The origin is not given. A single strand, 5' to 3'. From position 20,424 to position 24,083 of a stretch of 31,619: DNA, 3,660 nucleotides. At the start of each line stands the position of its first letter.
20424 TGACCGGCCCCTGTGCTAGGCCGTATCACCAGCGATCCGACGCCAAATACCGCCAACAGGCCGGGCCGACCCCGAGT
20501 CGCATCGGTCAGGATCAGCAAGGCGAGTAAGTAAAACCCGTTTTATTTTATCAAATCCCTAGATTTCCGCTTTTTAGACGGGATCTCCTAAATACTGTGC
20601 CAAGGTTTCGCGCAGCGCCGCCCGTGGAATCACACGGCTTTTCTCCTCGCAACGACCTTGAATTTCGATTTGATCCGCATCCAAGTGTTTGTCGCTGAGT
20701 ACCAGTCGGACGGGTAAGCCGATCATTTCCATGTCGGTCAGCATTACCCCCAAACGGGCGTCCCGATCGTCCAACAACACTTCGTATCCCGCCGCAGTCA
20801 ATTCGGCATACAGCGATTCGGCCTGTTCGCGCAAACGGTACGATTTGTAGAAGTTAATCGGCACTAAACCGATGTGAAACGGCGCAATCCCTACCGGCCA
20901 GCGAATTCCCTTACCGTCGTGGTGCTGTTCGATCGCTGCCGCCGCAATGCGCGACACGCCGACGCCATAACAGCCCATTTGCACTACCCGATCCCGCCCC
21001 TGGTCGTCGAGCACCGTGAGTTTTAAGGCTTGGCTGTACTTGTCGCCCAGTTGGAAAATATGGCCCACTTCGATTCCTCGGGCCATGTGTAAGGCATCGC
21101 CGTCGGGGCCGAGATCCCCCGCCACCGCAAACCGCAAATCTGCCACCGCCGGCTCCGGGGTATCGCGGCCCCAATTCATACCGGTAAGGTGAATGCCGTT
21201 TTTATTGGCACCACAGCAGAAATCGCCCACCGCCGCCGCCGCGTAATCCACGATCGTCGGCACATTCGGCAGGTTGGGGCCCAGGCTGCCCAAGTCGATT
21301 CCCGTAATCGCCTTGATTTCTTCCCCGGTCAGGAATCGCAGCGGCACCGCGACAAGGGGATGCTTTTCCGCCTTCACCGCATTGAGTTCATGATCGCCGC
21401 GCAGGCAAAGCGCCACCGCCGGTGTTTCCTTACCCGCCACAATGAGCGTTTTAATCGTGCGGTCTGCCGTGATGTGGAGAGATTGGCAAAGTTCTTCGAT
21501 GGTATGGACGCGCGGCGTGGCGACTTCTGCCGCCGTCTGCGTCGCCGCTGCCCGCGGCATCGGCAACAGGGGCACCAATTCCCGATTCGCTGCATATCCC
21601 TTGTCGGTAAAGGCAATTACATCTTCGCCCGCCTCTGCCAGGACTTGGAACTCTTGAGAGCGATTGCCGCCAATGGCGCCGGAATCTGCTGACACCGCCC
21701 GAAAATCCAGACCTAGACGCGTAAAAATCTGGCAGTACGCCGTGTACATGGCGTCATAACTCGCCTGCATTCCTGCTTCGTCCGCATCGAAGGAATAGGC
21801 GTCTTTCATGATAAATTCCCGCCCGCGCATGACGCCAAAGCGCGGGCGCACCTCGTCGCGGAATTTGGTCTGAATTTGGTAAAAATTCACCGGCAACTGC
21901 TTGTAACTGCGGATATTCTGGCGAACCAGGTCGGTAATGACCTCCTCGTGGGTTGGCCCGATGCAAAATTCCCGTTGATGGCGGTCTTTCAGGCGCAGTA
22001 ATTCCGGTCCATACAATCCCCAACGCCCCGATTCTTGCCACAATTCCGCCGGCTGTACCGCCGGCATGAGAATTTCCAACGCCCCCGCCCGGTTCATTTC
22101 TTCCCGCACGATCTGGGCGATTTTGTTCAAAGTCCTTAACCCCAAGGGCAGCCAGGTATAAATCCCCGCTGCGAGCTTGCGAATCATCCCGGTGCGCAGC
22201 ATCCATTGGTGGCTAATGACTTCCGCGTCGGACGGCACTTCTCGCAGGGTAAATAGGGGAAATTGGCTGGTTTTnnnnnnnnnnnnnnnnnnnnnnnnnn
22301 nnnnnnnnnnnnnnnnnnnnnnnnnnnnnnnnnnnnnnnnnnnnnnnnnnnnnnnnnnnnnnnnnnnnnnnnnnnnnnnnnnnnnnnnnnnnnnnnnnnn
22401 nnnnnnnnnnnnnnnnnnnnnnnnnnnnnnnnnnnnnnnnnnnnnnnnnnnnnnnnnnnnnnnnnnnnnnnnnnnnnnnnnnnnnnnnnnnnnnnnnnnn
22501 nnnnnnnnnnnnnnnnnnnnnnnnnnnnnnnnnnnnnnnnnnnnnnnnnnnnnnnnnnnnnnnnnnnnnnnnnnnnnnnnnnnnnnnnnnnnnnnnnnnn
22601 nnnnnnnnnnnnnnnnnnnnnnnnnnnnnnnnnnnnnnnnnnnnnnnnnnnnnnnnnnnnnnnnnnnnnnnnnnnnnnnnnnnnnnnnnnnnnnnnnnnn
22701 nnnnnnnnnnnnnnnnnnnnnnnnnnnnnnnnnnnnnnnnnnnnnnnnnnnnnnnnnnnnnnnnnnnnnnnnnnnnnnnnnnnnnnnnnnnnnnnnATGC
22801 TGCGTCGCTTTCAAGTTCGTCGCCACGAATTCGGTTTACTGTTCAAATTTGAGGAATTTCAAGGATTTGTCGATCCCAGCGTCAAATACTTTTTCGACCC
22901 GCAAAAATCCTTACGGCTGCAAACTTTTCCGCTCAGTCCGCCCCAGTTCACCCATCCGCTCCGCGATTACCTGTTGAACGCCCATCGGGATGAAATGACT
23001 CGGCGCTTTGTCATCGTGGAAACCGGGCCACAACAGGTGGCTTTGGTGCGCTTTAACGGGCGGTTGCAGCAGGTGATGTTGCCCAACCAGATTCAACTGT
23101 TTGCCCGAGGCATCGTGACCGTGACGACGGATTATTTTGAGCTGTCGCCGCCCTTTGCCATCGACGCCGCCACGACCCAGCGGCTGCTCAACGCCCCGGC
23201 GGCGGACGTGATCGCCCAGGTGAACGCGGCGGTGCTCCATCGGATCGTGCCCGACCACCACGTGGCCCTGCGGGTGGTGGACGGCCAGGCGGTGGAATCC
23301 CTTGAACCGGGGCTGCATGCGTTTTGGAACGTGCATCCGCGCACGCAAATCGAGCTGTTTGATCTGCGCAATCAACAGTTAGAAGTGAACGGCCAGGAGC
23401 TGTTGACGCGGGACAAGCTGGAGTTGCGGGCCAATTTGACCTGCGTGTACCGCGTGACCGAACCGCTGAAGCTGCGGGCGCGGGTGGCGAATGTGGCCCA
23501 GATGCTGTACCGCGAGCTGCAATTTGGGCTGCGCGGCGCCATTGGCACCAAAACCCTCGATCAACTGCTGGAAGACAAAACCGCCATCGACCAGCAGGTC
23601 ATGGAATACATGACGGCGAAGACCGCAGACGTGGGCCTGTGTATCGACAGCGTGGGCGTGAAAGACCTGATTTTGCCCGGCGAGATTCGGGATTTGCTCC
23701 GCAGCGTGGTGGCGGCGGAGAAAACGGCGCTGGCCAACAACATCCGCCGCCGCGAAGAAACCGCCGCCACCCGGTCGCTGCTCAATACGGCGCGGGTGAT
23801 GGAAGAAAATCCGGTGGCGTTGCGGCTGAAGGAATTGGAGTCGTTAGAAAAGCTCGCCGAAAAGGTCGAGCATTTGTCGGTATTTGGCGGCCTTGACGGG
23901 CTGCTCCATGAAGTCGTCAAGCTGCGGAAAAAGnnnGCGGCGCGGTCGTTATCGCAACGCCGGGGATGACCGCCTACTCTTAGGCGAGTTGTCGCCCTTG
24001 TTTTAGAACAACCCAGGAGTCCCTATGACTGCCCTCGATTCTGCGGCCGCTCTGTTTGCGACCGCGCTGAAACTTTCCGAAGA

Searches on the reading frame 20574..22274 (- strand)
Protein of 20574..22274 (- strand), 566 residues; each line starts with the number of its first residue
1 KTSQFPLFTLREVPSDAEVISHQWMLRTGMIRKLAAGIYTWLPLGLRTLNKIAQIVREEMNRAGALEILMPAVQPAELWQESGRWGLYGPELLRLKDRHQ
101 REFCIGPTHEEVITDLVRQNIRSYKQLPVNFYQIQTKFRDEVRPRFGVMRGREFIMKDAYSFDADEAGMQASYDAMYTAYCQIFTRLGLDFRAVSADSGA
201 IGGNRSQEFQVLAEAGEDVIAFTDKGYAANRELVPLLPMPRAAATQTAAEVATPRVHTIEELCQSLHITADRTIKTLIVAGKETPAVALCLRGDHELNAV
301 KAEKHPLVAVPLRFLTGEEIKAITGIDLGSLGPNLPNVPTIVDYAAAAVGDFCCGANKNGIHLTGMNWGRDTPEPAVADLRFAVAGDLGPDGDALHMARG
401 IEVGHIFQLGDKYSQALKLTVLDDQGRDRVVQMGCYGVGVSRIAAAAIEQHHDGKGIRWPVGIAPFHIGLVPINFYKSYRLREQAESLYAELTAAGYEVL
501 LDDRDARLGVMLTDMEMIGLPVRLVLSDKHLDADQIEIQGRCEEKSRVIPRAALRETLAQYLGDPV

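Call 33: list_cluster_members(proteins=[window:20574-22274:-, window:19934-20527:+, window:15974-18013:-, P0001, P0002])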
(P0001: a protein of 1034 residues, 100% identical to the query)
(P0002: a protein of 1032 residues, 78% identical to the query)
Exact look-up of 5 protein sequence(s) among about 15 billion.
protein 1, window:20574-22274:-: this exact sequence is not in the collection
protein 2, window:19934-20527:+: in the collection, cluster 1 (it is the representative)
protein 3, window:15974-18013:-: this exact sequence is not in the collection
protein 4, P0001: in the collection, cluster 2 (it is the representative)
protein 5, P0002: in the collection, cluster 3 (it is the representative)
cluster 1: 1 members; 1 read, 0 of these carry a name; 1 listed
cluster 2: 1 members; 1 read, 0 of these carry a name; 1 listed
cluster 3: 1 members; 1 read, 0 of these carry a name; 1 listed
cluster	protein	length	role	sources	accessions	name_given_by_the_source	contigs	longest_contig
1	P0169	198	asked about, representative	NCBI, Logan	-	-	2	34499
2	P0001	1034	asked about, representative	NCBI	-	-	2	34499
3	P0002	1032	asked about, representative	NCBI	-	-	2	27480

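Call 51: find_homologous_proteins(query=window:20574-22274:-, max_evalue=1e-100)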
Query window:20574-22274:- (566 aa): 7999 proteins with E <= 1e-100 among 8000 candidates; the best 120 are listed.
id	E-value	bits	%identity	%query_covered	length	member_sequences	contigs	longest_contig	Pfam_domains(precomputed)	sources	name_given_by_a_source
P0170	0.0e+0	1291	100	100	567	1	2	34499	PF03129.26,PF00587.31,PF04073.21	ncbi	-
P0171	0.0e+0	1083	82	99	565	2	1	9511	PF03129.26,PF00587.31,PF04073.21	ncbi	-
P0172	5.1e-242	823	64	100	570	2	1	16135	PF03129.26,PF00587.31,PF04073.21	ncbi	ncbi:MAG: proline--tRNA ligase [Candidatus Competibacterales bacterium]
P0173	8.6e-241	819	65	99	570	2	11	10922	PF03129.26,PF00587.31,PF04073.21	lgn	-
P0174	3.3e-240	817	65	99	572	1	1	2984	PF03129.26,PF00587.31,PF04073.21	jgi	jgi:prolyl-tRNA synthetase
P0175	1.9e-239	814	64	97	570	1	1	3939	PF03129.26,PF00587.31,PF04073.21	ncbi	-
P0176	2.1e-239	814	65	99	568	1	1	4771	PF03129.26,PF00587.31,PF04073.21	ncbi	-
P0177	2.2e-239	814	65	97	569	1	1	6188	PF03129.26,PF00587.31,PF04073.21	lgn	-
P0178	8.8e-239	812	64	99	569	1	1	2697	PF03129.26,PF00587.31,PF04073.21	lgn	-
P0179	1.5e-238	811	64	98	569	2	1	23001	PF03129.26,PF00587.31,PF04073.21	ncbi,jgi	jgi:prolyl-tRNA synthetase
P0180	6.0e-238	809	64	99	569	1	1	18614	PF03129.26,PF00587.31,PF04073.21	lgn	-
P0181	1.4e-237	808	64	100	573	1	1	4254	PF03129.26,PF00587.31,PF04073.21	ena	-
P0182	2.1e-237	808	65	99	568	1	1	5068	PF03129.26,PF00587.31,PF04073.21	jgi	jgi:prolyl-tRNA synthetase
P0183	9.4e-236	802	65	96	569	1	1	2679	PF03129.26,PF00587.31,PF04073.21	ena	-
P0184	2.7e-235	801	64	97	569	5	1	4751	PF03129.26,PF00587.31,PF04073.21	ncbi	-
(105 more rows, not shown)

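Call 52: find_encoding_contigs(protein=P0171, flank=3000, max_places=3)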
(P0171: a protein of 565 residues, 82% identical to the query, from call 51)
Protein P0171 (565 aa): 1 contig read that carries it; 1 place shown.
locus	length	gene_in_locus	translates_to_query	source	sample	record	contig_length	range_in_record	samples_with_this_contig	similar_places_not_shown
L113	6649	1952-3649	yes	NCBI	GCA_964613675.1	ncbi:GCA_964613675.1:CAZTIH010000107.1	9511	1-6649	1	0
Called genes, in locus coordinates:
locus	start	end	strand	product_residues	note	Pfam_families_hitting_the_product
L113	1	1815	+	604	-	?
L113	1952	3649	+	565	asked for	PF00587:tRNA-synt_2b, PF04073:tRNA_edit, PF03129:HGTP_anticodon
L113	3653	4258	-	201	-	PF06559:DCD_N, PF22769:DCD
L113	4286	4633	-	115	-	PF02452:PemK_toxin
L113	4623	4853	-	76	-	PF04014:MazE_antitoxin, PF15937:PrlF_antitoxin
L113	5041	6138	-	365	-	PF01883:FeS_assembly_P (weak), PF00142:Fer4_NifH (faint), PF01656:CbiA, PF09140:MipZ, PF10609:ParA, PF13614:AAA_31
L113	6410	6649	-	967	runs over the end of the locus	PF00069:Pkinase, PF07714:PK_Tyr_Ser-Thr, PF03781:FGE-sulfatase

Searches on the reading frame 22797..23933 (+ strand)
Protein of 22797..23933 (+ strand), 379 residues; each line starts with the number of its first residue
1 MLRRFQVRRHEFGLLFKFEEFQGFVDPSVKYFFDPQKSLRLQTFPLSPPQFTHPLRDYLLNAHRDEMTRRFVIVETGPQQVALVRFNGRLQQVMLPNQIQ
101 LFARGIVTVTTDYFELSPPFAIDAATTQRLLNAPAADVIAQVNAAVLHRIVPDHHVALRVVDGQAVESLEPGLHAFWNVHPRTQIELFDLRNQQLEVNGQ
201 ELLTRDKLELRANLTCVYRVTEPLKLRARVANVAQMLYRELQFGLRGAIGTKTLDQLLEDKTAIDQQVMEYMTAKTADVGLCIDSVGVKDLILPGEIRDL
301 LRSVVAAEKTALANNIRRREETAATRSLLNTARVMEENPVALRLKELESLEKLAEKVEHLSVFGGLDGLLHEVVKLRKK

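Call 49: search_protein_families(library=padloc, proteins=[window:22797-23933:+], max_evalue=0.01)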
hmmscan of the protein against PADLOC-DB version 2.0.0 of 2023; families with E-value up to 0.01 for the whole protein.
window:22797-23933:+ (379 aa): 0 families

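Call 50: search_protein_families(library=ncbifam, proteins=[window:22797-23933:+], max_evalue=0.001)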
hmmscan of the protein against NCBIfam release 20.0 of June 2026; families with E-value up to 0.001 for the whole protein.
window:22797-23933:+ (379 aa): 2 families
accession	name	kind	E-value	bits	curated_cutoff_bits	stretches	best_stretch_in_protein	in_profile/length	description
TIGR01933.1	hflK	equivalog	5.9e-09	35.7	159.4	1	163-310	16-164/261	FtsH protease activity modulator HflK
NF008181.0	PRK10930.1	equivalog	5.2e-06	25.5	660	1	202-320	149-269/419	FtsH protease activity modulator HflK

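Call 73: search_solved_structures(query=window:22797-23933:+, max_evalue=0.01)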
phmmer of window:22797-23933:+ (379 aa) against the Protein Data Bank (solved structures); distinct sequences matched with E-value up to 0.01: 16.
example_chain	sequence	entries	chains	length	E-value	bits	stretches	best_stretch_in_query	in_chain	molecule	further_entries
3bk6_A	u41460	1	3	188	2.8e-18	69.6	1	187-355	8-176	PH stomatin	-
9wmj_A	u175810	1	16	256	2.9e-16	63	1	184-361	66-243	Stomatin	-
9wkz_A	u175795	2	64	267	3.3e-16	62.8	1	184-361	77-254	Stomatin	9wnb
9z7u_F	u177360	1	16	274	3.6e-16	62.7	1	184-361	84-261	Stomatin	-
9oh9_A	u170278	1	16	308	4.1e-16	62.5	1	184-363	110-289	Stomatin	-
8gn9_A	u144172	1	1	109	7e-12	48.5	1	188-294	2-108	Stomatin homolog PH1511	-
4fvj_A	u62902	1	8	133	3.6e-10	42.9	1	188-300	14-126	Stomatin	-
4fvf_A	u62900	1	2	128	4.2e-10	42.7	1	188-300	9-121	Stomatin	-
4fvg_A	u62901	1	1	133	4.2e-10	42.7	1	188-300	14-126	Stomatin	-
8z5g_A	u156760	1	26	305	7.8e-08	35.2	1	149-314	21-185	Protein QmcA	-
7wh3_A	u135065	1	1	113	9.8e-08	34.9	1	188-294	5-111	Stomatin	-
9zd2_F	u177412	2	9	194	2.4e-07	33.6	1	184-294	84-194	Stomatin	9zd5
7vhq_E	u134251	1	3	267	1e-05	28.3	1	194-318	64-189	Protein HflK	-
2rpb_A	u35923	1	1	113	2.3e-05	27.1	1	188-289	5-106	hypothetical membrane protein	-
7vhp_E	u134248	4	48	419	2.6e-05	27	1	193-317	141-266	Protein HflK | Modulator of FtsH protease HflK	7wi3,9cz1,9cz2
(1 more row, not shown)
